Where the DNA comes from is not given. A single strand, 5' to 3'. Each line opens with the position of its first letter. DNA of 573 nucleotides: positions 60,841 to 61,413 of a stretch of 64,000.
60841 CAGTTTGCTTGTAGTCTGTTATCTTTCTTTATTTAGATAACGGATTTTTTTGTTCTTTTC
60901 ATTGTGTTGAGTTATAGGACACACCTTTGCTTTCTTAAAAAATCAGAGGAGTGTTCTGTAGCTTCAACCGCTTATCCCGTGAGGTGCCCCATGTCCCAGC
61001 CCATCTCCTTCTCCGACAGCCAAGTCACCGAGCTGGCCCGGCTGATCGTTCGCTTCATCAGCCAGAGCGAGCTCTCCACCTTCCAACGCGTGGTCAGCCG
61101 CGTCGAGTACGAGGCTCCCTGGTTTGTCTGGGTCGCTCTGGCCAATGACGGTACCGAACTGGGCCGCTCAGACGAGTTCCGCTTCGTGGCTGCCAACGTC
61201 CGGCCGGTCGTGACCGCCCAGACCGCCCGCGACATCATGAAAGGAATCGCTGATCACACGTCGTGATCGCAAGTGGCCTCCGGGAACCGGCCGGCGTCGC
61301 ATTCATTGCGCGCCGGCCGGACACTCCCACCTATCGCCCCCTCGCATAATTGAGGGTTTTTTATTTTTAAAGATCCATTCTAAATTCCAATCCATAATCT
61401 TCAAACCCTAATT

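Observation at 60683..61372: Stand-alone structured RNA of about 170 nt followed by a GC-rich 91-aa ORF and a GC-rich hairpin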

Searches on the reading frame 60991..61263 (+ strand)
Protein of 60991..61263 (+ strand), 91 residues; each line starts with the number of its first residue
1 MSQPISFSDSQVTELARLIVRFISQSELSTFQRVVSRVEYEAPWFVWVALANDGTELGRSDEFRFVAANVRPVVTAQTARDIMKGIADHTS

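Call 10: search_protein_families(library=pfam, proteins=[window:60991-61263:+], max_evalue=1)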
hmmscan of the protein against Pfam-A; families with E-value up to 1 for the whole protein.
window:60991-61263:+ (91 aa): 0 families

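Call 11: search_protein_families(library=ncbifam, proteins=[window:60991-61263:+], max_evalue=1)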
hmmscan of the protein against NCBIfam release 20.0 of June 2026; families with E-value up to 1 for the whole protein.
window:60991-61263:+ (91 aa): 0 families

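Call 12: search_solved_structures(query=window:60991-61263:+, max_evalue=10)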
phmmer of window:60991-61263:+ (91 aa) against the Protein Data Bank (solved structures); distinct sequences matched with E-value up to 10: 0.

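Call 14: find_homologous_proteins(query=window:60991-61263:+, max_evalue=0.01)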
Query window:60991-61263:+ (91 aa): 1 proteins with E <= 0.01 among 2 candidates.
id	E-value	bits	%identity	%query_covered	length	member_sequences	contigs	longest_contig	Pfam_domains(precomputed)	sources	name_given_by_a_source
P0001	2.2e-51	189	100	100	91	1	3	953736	-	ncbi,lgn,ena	-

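Call 16: find_encoding_contigs(protein=P0001, flank=10000, max_places=6)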
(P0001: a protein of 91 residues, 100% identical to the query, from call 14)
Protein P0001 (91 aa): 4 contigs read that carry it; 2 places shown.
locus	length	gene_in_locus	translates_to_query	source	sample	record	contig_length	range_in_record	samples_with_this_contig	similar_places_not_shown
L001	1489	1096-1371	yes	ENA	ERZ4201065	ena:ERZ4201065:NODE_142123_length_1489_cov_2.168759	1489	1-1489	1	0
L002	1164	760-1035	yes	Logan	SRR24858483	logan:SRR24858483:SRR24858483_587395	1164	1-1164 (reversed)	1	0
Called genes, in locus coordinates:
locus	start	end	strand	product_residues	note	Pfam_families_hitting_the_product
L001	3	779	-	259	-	?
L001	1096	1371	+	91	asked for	-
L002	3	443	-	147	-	?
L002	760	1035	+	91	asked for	-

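Call 20: search_protein_representatives(protein=window:60991-61263:+)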
Query: 91 residues. Proteins with E-value up to 0.001 (for the whole library): 6; up to 1e-10: 1; up to 1e-30: 1. The best 6 are listed.
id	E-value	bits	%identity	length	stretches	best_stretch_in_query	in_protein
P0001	7.0e-52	188.7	100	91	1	1-91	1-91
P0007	3.0e-09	52.9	42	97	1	6-78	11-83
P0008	3.6e-09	52.7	47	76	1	14-71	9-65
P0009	1.8e-05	40.9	36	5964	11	46-82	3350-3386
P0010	9.5e-05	38.6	45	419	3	51-81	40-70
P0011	5.6e-04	36.2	37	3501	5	45-83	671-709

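Call 24: find_encoding_contigs(protein=P0007, flank=8000, max_places=6)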
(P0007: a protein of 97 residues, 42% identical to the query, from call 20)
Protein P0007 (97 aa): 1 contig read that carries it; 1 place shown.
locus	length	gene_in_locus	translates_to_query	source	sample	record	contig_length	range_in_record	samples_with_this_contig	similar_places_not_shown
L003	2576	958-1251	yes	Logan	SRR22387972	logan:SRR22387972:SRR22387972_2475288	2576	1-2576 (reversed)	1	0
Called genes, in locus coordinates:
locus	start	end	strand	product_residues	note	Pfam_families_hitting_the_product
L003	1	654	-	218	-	?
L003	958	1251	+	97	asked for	-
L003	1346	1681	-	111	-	PF00583:Acetyltransf_1, PF13508:Acetyltransf_7, PF13673:Acetyltransf_10 (weak)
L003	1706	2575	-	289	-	?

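Call 25: find_encoding_contigs(protein=P0008, flank=8000, max_places=6)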
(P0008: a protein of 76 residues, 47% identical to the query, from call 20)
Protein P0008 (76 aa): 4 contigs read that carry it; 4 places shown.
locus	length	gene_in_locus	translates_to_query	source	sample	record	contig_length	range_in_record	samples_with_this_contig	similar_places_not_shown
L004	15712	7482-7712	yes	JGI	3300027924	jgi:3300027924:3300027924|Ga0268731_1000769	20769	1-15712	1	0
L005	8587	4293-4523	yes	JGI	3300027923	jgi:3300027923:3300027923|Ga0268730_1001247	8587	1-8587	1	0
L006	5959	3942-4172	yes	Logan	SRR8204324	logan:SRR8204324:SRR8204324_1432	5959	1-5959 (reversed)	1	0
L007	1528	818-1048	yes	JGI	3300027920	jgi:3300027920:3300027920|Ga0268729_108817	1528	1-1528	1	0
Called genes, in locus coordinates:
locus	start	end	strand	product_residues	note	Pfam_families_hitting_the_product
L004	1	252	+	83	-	?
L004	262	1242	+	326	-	PF00294:PfkB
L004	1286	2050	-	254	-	-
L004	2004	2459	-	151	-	PF00588:SpoU_methylase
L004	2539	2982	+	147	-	-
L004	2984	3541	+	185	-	PF00293:NUDIX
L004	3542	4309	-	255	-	PF00285:Citrate_synt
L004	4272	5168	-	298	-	PF02629:CoA_binding, PF13380:CoA_binding_2 (weak), PF00549:Ligase_CoA, PF13607:Succ_CoA_lig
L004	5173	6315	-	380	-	PF01071:GARS_A (weak), PF08442:ATP-grasp_2, PF24948:Citrate_synth_N, PF16114:Citrate_bind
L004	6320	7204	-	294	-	PF10672:Methyltrans_SAM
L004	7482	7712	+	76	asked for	-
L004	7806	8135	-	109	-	PF00583:Acetyltransf_1, PF13508:Acetyltransf_7, PF13673:Acetyltransf_10 (weak)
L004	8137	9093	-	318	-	PF01933:CofD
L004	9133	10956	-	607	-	PF13522:GATase_6, PF13537:GATase_7, PF01380:SIS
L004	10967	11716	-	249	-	PF00483:NTP_transferase, PF12804:NTP_transf_3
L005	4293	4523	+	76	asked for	-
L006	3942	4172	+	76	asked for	-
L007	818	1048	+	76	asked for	-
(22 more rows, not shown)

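Call 49: find_homologous_proteins(query=A2, max_evalue=0.01)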
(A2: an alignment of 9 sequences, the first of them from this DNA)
Query A2 (9 sequences) (91 aa, profile of the alignment): 6 proteins with E <= 0.01 among 592 candidates.
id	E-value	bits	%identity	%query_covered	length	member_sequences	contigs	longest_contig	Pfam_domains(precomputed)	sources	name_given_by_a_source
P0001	7.1e-24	102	100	100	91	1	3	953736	-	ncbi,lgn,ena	-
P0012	8.6e-17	79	35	41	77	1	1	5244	-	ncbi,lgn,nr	ncbi:MAG: hypothetical protein NT034_04670 [Candidatus Magasanikbacteria bacterium]|nr:hypothetical 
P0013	3.4e-10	58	33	30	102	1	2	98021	-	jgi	jgi:hypothetical protein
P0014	8.6e-6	44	-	-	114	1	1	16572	-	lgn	-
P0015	6.6e-5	41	-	-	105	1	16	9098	-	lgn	-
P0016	9.0e-5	41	-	-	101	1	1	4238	-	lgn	-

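Call 52: find_encoding_contigs(protein=P0014, flank=6000, max_places=3)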
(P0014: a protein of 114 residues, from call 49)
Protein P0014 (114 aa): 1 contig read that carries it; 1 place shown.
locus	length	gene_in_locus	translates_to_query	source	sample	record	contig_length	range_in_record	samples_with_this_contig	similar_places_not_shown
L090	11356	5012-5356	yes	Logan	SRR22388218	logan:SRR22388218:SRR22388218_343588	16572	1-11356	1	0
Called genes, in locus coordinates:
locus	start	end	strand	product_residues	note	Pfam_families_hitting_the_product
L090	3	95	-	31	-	?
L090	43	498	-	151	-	PF00588:SpoU_methylase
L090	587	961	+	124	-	-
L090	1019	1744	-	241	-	PF00285:Citrate_synt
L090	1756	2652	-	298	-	PF02629:CoA_binding, PF13380:CoA_binding_2 (weak), PF00549:Ligase_CoA, PF13607:Succ_CoA_lig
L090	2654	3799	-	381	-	PF01071:GARS_A (weak), PF08442:ATP-grasp_2, PF24948:Citrate_synth_N, PF16114:Citrate_bind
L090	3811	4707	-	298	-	PF10672:Methyltrans_SAM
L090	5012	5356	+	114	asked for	-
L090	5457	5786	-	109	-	PF00583:Acetyltransf_1, PF13508:Acetyltransf_7, PF13673:Acetyltransf_10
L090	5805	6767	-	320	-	PF01933:CofD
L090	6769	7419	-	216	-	PF00702:Hydrolase, PF13419:HAD_2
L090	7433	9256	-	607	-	PF13230:GATase_4 (weak), PF13522:GATase_6, PF13537:GATase_7, PF01380:SIS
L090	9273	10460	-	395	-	PF00155:Aminotran_1_2, PF00464:SHMT (faint), PF00202:Aminotran_3 (weak)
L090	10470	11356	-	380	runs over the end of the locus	PF08240:ADH_N, PF00107:ADH_zinc_N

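Call 53: find_encoding_contigs(protein=P0015, flank=6000, max_places=4)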
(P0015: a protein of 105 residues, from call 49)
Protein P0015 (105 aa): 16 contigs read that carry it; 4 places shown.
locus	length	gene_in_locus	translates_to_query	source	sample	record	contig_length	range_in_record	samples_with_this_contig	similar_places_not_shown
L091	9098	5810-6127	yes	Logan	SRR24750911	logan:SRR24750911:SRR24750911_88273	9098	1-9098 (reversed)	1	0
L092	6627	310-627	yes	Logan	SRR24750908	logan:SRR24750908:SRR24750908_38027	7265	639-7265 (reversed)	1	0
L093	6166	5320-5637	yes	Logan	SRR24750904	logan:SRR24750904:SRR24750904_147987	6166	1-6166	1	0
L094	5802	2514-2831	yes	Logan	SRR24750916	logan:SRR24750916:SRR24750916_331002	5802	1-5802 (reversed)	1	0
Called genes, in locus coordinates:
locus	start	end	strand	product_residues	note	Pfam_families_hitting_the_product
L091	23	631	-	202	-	PF12917:YfbR-like, PF13023:HD_3, PF01966:HD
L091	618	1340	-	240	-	-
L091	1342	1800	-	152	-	PF00588:SpoU_methylase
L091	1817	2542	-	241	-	PF00285:Citrate_synt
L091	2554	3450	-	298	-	PF02629:CoA_binding, PF13380:CoA_binding_2 (weak), PF00549:Ligase_CoA, PF13607:Succ_CoA_lig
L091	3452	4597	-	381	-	PF01071:GARS_A (weak), PF08442:ATP-grasp_2, PF24948:Citrate_synth_N, PF16114:Citrate_bind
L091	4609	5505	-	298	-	PF10672:Methyltrans_SAM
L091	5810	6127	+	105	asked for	-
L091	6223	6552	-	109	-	PF00583:Acetyltransf_1, PF13673:Acetyltransf_10, PF13508:Acetyltransf_7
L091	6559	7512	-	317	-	PF01933:CofD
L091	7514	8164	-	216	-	PF00702:Hydrolase, PF13419:HAD_2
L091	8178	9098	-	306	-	?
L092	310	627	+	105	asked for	-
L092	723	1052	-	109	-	PF00583:Acetyltransf_1, PF13673:Acetyltransf_10, PF13508:Acetyltransf_7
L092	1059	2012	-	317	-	PF01933:CofD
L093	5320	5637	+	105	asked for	-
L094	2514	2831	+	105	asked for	-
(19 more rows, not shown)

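Call 54: find_encoding_contigs(protein=P0016, flank=6000, max_places=3)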
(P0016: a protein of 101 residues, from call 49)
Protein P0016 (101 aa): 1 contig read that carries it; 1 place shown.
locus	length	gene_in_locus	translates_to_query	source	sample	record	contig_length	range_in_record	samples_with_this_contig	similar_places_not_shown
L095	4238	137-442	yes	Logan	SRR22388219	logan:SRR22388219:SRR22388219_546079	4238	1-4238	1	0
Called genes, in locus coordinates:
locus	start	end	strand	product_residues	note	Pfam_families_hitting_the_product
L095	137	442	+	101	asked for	-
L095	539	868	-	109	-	PF00583:Acetyltransf_1, PF13508:Acetyltransf_7, PF13673:Acetyltransf_10 (weak)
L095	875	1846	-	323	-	PF01933:CofD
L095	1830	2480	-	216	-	PF00702:Hydrolase, PF13419:HAD_2, PF13242:Hydrolase_like (weak)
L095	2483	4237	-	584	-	?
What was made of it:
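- On Stand-alone novel sRNA: The same ORF family is always downstream (calls 24, 25, 52-54).
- Cis linkage: every family member found lies directly downstream of this leader, or of its remnant, at the same locus (calls 24, 25, 52-54).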

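Call 60: predict_structure(alignment_id=A3)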
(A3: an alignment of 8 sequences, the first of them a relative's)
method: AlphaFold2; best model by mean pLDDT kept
length: 91 residues; sequences in the alignment: 8
mean_pLDDT: 78.4   pTM: 0.69
mean pLDDT of the five models: 78.4, 76.9, 75.4, 74.8, 74.3
residues with pLDDT >= 90: 22; 70-90: 50; 50-70: 10; < 50: 9
segments of 3 or more residues with pLDDT < 50: 1-7
pLDDT, mean of each block of 10 residues (from residue 1): 50 84 82 88 89 92 75 82 66 45
secondary structure, 60 per line:
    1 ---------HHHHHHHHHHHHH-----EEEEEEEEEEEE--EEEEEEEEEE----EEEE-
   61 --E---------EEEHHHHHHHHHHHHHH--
elements in order: H10-22 E28-39 E42-51 E56-59 E73-75 H76-89
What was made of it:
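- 60991..61266 (+): Small protein gene: 91 aa, 63% GC, GC3 0.83. It belongs to an orphan, locus-bound, fast-evolving family. AF2 gives pLDDT 78.4 and pTM 0.69 (call 60).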

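Call 70: fold_search(model_id=the predicted structure, library=viral)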
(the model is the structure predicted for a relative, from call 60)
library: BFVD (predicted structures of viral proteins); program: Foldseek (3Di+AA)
matches with E <= 10: 1490; with E <= 0.001: 0
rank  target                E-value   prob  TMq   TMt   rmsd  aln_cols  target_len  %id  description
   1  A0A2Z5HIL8            1.4e-02  0.97  0.43  0.44   4.4        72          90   15  (no name in the UniProt tables at hand)
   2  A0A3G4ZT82            2.0e-02  0.28  0.23  0.15  14.3        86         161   14  Uncharacterized protein [Barrevirus sp.]
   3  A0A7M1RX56            2.7e-02  0.54  0.26  0.24  10.2        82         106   11  Uncharacterized protein [uncultured phage cr107_1]
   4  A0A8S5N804            3.5e-02  0.57  0.32  0.27  12.1       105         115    8  Uncharacterized protein [Podoviridae sp. ctcKt3]
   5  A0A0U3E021            4.8e-02  0.47  0.31  0.27   8.8        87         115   11  Uncharacterized protein [Pseudomonas phage SM1]
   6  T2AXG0                5.4e-02  0.57  0.36  0.22  12.4       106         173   10  (no name in the UniProt tables at hand)
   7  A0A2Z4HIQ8            5.8e-02  0.30  0.28  0.15  11.9       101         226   10  Uncharacterized protein [Cassava Torrado-like virus]
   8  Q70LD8                6.5e-02  0.16  0.22  0.18  14.8        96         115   14  Uncharacterized protein ORF115 [Acidianus filamentous virus 1 (isolate United States/Yellowstone)]
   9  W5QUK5                7.9e-02  0.38  0.25  0.23   6.1        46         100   26  Uncharacterized protein [Bacillus phage BPS10C]
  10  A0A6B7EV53            7.9e-02  0.38  0.29  0.26   6.1        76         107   13  (no name in the UniProt tables at hand)
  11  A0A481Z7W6            8.4e-02  0.54  0.33  0.13  10.7        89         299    8  Double-stranded RNA binding motif-containing protein [Pithovirus LCPAC304]
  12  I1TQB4                8.4e-02  0.20  0.26  0.18  13.9        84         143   11  (no name in the UniProt tables at hand)
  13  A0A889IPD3            8.9e-02  0.72  0.41  0.40   6.3        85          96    8  (no name in the UniProt tables at hand)
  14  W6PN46                8.9e-02  0.35  0.29  0.29   9.2        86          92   21  Uncharacterized protein [Citrobacter phage CR44b]
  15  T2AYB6                9.5e-02  0.30  0.31  0.25  10.3        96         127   17  (no name in the UniProt tables at hand)
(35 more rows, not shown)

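Call 78: search_protein_families(library=padloc, alignment_id=A2, max_evalue=1)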
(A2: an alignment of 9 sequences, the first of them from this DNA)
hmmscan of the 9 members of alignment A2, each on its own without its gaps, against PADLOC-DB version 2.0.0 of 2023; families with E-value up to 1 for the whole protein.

A. member 1, seq(91 aa): 0 families

B. families by the number of members that match (of 9 scanned): 0 families

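Call 79: search_protein_families(library=phrogs, alignment_id=A2, max_evalue=1)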
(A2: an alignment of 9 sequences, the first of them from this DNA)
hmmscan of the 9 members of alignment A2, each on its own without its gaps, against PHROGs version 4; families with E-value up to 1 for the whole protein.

A. member 1, seq(91 aa): 0 families

B. families by the number of members that match (of 9 scanned): 0 families

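Call 93: predict_structure(alignment_id=A6)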
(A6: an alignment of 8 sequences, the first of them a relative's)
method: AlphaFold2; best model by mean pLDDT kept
length: 105 residues; sequences in the alignment: 8
mean_pLDDT: 71.7   pTM: 0.54
mean pLDDT of the five models: 71.7, 70.9, 70.9, 67.9, 67.7
residues with pLDDT >= 90: 12; 70-90: 54; 50-70: 18; < 50: 21
segments of 3 or more residues with pLDDT < 50: 12-17, 19-22, 29-34
pLDDT, mean of each block of 10 residues (from residue 1): 49 48 49 55 85 82 88 88 87 82 78
secondary structure, 60 per line:
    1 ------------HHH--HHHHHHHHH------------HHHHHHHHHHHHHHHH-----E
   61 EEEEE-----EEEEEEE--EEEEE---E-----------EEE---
elements in order: H18-26 H39-54 E60-65 E71-77 E80-84 E100-102
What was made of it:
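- A second subfamily model shares the helix plus beta-sheet core (calls 60, 93). AF2 models are confident (calls 60, 93).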
